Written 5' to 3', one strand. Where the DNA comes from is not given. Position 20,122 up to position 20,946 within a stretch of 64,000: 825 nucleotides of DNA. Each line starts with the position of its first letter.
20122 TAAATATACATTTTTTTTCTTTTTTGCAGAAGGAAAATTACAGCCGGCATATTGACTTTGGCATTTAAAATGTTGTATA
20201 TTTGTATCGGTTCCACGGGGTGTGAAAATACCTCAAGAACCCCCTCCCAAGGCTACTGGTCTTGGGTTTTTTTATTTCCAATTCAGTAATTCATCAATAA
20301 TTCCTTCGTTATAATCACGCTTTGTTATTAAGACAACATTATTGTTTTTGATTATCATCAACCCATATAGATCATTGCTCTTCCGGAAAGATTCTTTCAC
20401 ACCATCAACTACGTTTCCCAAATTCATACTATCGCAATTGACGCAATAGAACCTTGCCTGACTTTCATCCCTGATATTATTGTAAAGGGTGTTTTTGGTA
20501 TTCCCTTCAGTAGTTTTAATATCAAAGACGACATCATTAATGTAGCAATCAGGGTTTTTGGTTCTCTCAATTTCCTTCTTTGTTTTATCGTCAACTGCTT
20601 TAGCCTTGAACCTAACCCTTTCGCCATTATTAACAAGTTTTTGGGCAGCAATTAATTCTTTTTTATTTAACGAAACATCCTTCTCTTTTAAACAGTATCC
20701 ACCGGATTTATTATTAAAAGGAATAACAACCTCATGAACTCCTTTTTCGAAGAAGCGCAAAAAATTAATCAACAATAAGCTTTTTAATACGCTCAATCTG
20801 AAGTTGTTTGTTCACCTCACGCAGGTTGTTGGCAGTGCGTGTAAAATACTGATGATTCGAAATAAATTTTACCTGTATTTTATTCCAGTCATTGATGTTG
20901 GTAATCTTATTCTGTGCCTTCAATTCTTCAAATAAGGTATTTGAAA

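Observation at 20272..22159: AT-rich two-gene module: nucleotide cyclase fused to a PDE-like HD domain, overlapping a stand-alone PD-(D/E)xK toxin-like ORF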

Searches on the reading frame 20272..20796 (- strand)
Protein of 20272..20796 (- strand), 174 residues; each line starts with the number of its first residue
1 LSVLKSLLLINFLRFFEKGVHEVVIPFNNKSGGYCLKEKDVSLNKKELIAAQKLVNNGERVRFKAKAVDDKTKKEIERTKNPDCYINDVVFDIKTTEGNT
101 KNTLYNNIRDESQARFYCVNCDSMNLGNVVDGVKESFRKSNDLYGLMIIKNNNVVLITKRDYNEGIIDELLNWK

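Call 3: search_protein_families(library=pfam, proteins=[window:20272-20796:-], max_evalue=1)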
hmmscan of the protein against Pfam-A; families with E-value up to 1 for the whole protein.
window:20272-20796:- (174 aa): 2 families
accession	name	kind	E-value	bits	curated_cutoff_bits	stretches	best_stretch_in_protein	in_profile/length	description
PF18451.7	CdiA_C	-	2.4e-10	40.9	26.6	1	80-153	1-79/81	Contact-dependent growth inhibition CdiA C-terminal domain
PF02701.20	Zn_ribbon_Dof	-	0.019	15.6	26.6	1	98-122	12-35/59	Dof domain, zinc finger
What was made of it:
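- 20272..20796 (-): 174-aa ORF with a TTG start; homology to toxin domains starts at residue 16-17 (about 20748-20751). It is a solo CdiA_C / Bp1026b-type PD-(D/E)xK nuclease domain with no ATG or GTG start and no promoter motif of its own. Pfam CdiA_C E 2.4e-10 (call 3).
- On Pycsar/CBASS-like cyclase-effector defence system: The only Pfam hit above its curated cutoff is CdiA_C (call 3).
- On PF18451 CdiA_C / PD-(D/E)xK CdiA-CT nuclease domain: 40.9 bits against a 26.6 cutoff, E 2.4e-10, residues 80-153 (call 3).
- Checked: Pfam on the small ORF (call 3): CdiA_C PF18451, E 2.4e-10, 40.9 bits against a cutoff of 26.6.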

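Call 4: search_protein_families(library=padloc, proteins=[window:20272-20796:-], max_evalue=1)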
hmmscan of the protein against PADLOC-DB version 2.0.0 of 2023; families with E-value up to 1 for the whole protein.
window:20272-20796:- (174 aa): 0 families
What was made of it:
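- On Pycsar/CBASS-like cyclase-effector defence system: There is no PADLOC hit (call 4).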

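Call 5: search_protein_families(library=ncbifam, proteins=[window:20272-20796:-], max_evalue=1)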
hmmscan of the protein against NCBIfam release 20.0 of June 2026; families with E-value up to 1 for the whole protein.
window:20272-20796:- (174 aa): 0 families

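Call 6: search_solved_structures(query=window:20272-20796:-, max_evalue=10, show_alignments=3)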
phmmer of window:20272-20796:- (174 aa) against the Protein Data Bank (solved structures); distinct sequences matched with E-value up to 10: 65 (the best 60 are shown).
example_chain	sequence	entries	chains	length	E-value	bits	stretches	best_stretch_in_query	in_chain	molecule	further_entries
21tv_A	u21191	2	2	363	0.0017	21.4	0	95-123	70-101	Ozoralizumab (OZR) | anti-TNF-alpha nanobodies, TNF30, derived from Ozoralizumab (OZR)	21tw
8i4e_C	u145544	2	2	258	0.086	15.9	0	84-120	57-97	Bn03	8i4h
5yy5_H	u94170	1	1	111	0.099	15.7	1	82-129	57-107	Heavy chain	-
5zxv_H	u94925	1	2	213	0.11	15.6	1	82-131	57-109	heavy chain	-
5yy5_C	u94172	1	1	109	0.11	15.5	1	82-128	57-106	Heavy chain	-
7vne_W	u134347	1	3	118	0.42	13.6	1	84-120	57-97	n3113.1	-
9w7j_D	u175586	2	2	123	0.45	13.5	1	91-128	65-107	10D5 Heavy Chain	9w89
4g6v_A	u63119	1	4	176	0.45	13.5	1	52-121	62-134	Adhesin/hemolysin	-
7vnb_A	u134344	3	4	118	0.5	13.4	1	84-120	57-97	n3113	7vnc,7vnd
7x8z_H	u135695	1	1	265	0.51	13.4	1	93-131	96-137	Ab188 heavy chain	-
8f9u_A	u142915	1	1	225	0.55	13.3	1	94-122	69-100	Ky15.7 Antibody, heavy chain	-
5usl_H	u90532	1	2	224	0.57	13.2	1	81-138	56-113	Fab vv304 Heavy chain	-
7kzp_B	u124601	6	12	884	0.64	13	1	54-151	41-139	Fanconi anemia group B protein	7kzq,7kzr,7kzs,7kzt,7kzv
3jbd_7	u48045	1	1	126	0.69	12.9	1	76-120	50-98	nanobody VHH PVSP6A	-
2m32_A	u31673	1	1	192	0.7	12.9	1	42-129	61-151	Integrin alpha-1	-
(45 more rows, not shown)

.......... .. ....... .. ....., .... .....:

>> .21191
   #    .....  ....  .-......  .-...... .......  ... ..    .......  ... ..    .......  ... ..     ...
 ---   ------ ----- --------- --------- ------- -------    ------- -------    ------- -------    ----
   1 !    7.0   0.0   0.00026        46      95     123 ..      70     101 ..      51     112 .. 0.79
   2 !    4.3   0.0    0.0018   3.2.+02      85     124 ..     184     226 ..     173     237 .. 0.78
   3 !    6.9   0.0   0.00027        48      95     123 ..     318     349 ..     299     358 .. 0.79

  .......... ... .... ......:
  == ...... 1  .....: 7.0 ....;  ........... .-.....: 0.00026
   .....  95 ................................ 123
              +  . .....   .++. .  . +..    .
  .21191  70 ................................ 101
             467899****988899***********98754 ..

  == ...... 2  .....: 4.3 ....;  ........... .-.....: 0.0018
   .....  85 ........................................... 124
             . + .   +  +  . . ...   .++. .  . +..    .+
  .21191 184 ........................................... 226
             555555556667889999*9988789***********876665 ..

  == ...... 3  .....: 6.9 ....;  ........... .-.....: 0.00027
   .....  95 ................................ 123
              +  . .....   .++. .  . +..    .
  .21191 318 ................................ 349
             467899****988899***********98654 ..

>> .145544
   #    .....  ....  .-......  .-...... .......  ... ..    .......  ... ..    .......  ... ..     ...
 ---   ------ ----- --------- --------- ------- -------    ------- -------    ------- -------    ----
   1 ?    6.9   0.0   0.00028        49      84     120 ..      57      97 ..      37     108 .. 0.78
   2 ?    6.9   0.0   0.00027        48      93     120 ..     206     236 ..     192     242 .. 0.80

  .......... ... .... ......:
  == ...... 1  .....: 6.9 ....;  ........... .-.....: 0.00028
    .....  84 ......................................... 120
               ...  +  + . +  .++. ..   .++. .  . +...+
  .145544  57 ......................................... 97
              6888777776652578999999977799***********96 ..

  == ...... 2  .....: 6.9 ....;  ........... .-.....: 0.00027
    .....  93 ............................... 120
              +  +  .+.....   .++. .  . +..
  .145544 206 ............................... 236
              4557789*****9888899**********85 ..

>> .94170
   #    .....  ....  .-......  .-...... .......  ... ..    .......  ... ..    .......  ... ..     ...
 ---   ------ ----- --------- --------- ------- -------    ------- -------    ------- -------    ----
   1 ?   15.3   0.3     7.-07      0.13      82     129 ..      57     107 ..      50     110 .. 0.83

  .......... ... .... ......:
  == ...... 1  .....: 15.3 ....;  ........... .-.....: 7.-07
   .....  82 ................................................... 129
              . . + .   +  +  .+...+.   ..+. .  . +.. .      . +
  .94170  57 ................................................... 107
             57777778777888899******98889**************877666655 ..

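Call 9: find_homologous_proteins(query=window:20272-20796:-, max_evalue=0.001)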
Query window:20272-20796:- (174 aa): 1 proteins with E <= 0.001 among 49 candidates.
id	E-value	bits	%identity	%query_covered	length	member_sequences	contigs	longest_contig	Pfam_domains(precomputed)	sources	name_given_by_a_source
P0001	3.6e-104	364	99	96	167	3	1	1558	PF18451.8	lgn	-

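Call 16: find_encoding_contigs(protein=P0001, flank=5000, max_places=5)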
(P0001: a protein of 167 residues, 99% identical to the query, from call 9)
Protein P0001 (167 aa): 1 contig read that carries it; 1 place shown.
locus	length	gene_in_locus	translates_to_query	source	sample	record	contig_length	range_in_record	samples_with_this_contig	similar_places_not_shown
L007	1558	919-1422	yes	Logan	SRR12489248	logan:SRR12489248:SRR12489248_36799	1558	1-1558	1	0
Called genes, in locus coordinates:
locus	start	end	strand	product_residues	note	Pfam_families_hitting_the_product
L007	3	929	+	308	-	?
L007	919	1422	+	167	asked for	PF18451:CdiA_C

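Call 18: search_protein_representatives(protein=window:20272-20796:-)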
Query: 174 residues. Proteins with E-value up to 0.001 (for the whole library): 10; up to 1e-10: 2; up to 1e-30: 1. The best 10 are listed.
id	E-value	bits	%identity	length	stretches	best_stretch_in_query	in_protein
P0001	1.2e-104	363.5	99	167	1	8-174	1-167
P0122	1.8e-30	122.2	46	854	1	16-173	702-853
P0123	5.3e-08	49.1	32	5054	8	68-113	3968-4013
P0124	5.5e-06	42.6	24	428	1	10-170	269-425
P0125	4.1e-05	39.7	28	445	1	24-162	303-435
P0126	5.3e-05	39.4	31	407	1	25-171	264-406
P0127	5.9e-05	39.2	31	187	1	26-171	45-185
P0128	1.1e-04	38.4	27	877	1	25-163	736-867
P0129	5.7e-04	36.0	25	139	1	73-163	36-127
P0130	6.0e-04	35.9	32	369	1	45-156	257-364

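Call 19: search_protein_families(library=pfam, proteins=[P0122, P0124, P0125, P0126, P0127, P0128, P0129, P0130], max_evalue=0.01)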
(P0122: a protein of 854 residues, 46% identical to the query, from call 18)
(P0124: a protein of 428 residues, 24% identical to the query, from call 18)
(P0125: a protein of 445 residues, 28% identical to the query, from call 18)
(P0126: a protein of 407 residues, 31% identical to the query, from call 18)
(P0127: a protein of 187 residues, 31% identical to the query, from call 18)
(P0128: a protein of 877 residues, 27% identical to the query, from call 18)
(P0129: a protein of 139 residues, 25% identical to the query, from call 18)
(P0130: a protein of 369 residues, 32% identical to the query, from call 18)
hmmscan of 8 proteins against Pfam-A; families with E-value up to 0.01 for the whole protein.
P0122 (854 aa): 3 families
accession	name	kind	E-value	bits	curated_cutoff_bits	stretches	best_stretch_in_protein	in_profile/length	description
PF06074.18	Portal_Mu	-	4.9e-71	240.2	23.9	1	49-365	1-336/336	Portal protein of Mu bacteriophage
PF04233.19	Phage_Mu_F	-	5.9e-15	56.4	29.6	1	536-633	20-111/112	Phage Mu protein F like protein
PF18451.7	CdiA_C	-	1.1e-09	38.7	26.6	1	759-828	1-74/81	Contact-dependent growth inhibition CdiA C-terminal domain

P0124 (428 aa): 2 families
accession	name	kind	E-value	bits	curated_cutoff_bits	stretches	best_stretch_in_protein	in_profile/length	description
PF04233.19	Phage_Mu_F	-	4e-12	47.3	29.6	1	117-199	25-111/112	Phage Mu protein F like protein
PF18451.7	CdiA_C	-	6e-06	26.8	26.6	1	335-405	2-76/81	Contact-dependent growth inhibition CdiA C-terminal domain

P0125 (445 aa): 2 families
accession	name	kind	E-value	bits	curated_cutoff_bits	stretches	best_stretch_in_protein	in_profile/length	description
PF04233.19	Phage_Mu_F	-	1.3e-13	52.1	29.6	1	130-224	16-111/112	Phage Mu protein F like protein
PF18451.7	CdiA_C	-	7.7e-05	23.2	26.6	1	353-421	1-74/81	Contact-dependent growth inhibition CdiA C-terminal domain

P0126 (407 aa): 2 families
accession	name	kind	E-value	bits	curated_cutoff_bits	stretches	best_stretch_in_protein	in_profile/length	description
PF04233.19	Phage_Mu_F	-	7.6e-09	36.7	29.6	1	99-184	28-111/112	Phage Mu protein F like protein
PF18451.7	CdiA_C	-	3.7e-06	27.5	26.6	1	313-378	1-66/81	Contact-dependent growth inhibition CdiA C-terminal domain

P0127 (187 aa): 1 family
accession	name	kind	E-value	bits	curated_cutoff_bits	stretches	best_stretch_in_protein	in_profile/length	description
PF18451.7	CdiA_C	-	8.9e-05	23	26.6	1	94-165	1-77/81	Contact-dependent growth inhibition CdiA C-terminal domain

P0128 (877 aa): 3 families
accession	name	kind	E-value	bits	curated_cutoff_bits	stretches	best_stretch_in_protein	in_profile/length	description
PF06074.18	Portal_Mu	-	1.7e-78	264.8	23.9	1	54-372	1-336/336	Portal protein of Mu bacteriophage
PF04233.19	Phage_Mu_F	-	9.6e-13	49.3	29.6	1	567-657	17-111/112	Phage Mu protein F like protein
PF18451.7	CdiA_C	-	5.5e-11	42.9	26.6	1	785-859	2-81/81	Contact-dependent growth inhibition CdiA C-terminal domain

P0129 (139 aa): 1 family
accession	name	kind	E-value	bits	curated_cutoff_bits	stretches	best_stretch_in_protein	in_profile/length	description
PF18451.7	CdiA_C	-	0.00042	20.9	26.6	1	43-114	1-76/81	Contact-dependent growth inhibition CdiA C-terminal domain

P0130 (369 aa): 2 families
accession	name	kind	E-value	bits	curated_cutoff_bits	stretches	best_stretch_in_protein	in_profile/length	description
PF25310.1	VG15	-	2.1e-37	129.8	26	1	8-202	10-209/212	VG15 protein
PF18451.7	CdiA_C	-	1.9e-17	63.6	26.6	1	285-362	1-80/81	Contact-dependent growth inhibition CdiA C-terminal domain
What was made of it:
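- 20272..20796 (-): Homologs carry the domain at the C-terminus of Portal_Mu/Phage_Mu_F proteins (calls 18, 19).
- All remote homologs carry the domain at the C-terminus of Portal_Mu/Phage_Mu_F/VG15 proteins (calls 18, 19). Its homologs are phage head-protein C-termini (call 19).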

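Call 29: find_homologous_proteins(query=A3, max_evalue=0.001)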
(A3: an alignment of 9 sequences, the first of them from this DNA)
Query A3 (9 sequences) (159 aa, profile of the alignment): 4 proteins with E <= 0.001 among 1866 candidates.
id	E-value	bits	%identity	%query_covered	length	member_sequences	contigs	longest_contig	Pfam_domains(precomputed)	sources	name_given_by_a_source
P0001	1.5e-51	192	100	100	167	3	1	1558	PF18451.8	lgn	-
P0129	2.7e-37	146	26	67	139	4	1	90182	-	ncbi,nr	ncbi:MAG: hypothetical protein EAZ53_04880 [Bacteroidetes bacterium]|nr:MAG: hypothetical protein EA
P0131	2.1e-25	107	23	86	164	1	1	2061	-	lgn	-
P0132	1.7e-6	46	-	-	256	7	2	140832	-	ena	-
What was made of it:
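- Tried and rejected: Word-indexed protein searches with the small ORF and with a CT profile: only 1 and 4 hits (calls 9, 29).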

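Call 31: find_encoding_contigs(protein=P0129, flank=6000, max_places=2)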
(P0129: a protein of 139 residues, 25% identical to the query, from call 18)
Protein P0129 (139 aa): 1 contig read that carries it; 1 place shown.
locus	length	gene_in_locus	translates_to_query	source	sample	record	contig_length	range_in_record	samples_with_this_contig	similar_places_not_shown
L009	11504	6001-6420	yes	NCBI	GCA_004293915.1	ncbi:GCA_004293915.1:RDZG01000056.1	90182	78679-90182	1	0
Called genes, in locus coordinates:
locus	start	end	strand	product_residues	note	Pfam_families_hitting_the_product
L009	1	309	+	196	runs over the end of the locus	PF04011:LemA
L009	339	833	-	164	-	-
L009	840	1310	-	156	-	-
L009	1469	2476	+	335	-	PF00814:TsaD, PF02543:Carbam_trans_N (faint), PF22521:HypF_C_2 (weak)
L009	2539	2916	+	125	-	PF05973:Gp49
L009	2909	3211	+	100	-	PF13560:HTH_31, PF12844:HTH_19, PF01381:HTH_3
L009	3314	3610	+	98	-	PF19647:Septknot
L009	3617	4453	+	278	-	PF06325:PrmA, PF05175:MTS, PF13489:Methyltransf_23, PF13847:Methyltransf_31, PF08241:Methyltransf_11, PF08242:Methyltransf_12 (weak), PF13649:Methyltransf_25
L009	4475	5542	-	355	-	-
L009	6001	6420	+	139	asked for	-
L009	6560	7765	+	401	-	PF02441:Flavoprotein, PF04127:DFP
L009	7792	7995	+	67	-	-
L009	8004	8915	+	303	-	PF01972:SDH_protease, PF25145:NfeD1b_N (weak)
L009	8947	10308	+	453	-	PF01546:Peptidase_M20, PF07687:M20_dimer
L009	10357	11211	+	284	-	PF14257:DUF4349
